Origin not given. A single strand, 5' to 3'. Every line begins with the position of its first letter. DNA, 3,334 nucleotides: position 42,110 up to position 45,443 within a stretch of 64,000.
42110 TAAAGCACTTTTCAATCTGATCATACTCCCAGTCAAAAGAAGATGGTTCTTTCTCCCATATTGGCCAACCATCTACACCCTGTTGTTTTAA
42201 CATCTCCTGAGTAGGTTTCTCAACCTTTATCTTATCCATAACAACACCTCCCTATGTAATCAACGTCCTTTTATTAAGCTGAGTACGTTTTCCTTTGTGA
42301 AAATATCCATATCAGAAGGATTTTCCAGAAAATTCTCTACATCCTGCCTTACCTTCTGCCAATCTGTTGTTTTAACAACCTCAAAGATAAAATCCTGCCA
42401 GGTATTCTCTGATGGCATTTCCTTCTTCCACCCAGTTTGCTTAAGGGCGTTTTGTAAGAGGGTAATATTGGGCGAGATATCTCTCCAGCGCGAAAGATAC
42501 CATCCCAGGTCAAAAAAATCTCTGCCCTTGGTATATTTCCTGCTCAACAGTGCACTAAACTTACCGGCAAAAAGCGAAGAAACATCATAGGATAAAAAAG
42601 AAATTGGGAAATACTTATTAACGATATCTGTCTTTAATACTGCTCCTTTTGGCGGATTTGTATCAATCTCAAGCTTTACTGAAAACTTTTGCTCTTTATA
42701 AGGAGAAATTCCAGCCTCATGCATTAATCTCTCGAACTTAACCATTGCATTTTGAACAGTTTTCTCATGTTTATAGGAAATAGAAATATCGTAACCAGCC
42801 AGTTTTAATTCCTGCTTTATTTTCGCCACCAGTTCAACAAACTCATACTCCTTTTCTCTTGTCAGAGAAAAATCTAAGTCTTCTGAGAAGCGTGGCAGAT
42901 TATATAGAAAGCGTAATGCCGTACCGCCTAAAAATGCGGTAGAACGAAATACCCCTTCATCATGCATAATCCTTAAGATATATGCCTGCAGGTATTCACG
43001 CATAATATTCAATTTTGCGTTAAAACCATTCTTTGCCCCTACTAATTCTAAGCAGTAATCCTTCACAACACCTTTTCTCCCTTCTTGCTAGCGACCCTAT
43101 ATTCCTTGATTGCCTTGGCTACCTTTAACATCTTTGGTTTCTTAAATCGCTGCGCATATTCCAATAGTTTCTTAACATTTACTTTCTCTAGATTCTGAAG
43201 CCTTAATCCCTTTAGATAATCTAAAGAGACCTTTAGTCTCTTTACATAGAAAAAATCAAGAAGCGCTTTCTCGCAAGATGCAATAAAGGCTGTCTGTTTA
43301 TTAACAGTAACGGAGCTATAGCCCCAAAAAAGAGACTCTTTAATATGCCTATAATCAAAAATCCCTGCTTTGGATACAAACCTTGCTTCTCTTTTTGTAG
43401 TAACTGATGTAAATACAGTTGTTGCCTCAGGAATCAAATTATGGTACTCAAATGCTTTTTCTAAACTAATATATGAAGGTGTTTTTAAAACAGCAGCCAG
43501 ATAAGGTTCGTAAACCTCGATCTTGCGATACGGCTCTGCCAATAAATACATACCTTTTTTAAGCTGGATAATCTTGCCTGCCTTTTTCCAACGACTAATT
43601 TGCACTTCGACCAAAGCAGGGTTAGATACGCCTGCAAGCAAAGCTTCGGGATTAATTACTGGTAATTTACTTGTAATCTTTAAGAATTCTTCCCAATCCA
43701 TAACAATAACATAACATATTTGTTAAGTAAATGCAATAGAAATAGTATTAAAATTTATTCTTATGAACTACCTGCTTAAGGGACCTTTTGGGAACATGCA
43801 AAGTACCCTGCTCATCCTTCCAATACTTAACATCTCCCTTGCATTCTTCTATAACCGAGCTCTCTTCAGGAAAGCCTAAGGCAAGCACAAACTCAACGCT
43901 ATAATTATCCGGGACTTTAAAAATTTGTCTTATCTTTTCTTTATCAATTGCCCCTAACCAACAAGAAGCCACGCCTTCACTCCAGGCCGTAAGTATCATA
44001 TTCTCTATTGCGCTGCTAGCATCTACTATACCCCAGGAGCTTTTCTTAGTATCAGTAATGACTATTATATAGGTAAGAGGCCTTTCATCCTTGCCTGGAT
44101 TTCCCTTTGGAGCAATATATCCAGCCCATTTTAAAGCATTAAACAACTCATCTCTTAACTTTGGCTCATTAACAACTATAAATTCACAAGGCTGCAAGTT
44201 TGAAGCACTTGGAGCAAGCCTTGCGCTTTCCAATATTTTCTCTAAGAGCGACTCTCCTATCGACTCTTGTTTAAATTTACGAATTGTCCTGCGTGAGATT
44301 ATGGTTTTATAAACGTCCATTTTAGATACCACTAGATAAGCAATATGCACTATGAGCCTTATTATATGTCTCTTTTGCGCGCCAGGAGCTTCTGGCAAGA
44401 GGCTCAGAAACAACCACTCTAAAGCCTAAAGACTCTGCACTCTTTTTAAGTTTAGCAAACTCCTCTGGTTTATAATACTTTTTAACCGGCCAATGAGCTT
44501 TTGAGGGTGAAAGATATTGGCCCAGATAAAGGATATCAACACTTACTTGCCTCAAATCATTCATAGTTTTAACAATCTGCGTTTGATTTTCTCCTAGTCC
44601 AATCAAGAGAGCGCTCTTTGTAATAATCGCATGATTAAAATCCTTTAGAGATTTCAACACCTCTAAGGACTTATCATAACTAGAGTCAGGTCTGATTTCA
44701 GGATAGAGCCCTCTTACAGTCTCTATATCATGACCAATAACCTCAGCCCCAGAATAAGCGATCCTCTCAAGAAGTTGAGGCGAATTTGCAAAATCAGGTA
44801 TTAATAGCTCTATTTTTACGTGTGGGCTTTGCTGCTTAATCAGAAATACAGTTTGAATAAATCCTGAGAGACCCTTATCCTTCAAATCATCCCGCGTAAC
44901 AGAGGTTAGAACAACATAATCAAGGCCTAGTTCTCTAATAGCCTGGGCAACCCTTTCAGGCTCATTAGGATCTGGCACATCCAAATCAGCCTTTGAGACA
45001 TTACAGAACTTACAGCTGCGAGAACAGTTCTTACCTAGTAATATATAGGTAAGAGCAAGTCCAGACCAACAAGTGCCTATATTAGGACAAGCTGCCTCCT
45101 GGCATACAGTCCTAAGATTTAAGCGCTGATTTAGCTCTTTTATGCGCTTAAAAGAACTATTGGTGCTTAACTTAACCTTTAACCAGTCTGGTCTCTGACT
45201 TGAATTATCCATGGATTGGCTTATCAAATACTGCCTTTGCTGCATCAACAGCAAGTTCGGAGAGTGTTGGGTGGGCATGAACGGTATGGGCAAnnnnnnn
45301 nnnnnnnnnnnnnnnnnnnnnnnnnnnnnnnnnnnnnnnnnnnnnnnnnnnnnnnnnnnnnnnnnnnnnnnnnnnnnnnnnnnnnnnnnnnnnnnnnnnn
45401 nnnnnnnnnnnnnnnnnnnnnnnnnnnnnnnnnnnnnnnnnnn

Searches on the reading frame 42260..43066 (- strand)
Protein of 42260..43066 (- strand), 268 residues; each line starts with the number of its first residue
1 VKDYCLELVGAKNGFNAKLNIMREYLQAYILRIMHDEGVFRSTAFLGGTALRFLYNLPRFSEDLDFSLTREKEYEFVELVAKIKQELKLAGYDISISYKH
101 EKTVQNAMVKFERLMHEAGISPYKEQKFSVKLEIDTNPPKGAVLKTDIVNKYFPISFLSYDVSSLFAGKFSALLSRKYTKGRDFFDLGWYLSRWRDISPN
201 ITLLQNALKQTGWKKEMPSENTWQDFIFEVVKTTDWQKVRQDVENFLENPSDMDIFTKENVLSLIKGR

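Call 8: search_protein_families(library=pfam, proteins=[window:42260-43066:-])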
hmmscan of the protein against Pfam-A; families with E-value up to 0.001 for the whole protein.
window:42260-43066:- (268 aa): 1 family
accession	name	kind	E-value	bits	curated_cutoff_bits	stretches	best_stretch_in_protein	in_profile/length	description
PF08843.17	AbiEii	-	1.2e-24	88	22.5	1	37-251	9-231/238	Nucleotidyl transferase AbiEii toxin, Type IV TA system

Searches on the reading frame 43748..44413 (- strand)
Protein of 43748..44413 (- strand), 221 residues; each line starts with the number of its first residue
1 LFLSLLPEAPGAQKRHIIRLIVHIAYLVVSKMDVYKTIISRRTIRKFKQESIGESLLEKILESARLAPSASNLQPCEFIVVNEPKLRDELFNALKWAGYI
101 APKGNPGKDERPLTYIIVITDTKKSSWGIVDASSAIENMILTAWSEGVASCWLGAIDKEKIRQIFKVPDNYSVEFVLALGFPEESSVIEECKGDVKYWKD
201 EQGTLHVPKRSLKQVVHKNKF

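Call 8: search_protein_families(library=pfam, proteins=[window:43748-44413:-])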
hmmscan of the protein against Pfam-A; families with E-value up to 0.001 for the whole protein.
window:43748-44413:- (221 aa): 2 families
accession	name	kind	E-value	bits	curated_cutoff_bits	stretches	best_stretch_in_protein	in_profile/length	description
PF00881.29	Nitroreductase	-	3.2e-30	105.9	23.5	1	39-180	2-166/167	Nitroreductase family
PF14512.11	TM1586_NiRdase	-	6.7e-14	52.5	27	1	136-187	88-138/215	Putative TM nitroreductase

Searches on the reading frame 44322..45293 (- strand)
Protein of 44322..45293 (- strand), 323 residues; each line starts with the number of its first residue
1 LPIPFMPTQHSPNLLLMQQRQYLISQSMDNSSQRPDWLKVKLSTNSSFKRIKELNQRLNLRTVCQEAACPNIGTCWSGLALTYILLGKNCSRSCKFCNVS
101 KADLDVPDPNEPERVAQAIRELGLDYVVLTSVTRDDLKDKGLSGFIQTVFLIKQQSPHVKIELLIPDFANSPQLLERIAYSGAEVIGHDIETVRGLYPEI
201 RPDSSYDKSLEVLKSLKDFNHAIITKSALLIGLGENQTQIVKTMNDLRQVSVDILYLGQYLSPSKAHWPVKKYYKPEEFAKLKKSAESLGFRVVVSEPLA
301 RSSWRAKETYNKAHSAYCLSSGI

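Call 8: search_protein_families(library=pfam, proteins=[window:44322-45293:-])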
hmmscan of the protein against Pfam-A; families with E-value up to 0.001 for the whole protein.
window:44322-45293:- (323 aa): 2 families
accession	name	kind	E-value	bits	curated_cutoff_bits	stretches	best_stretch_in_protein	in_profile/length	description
PF04055.27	Radical_SAM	-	6e-17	62.8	29.5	1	86-247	3-166/166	Radical SAM superfamily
PF16881.10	LIAS_N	-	1.3e-07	32.5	27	1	30-69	57-96/96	N-terminal domain of lipoyl synthase of Radical_SAM family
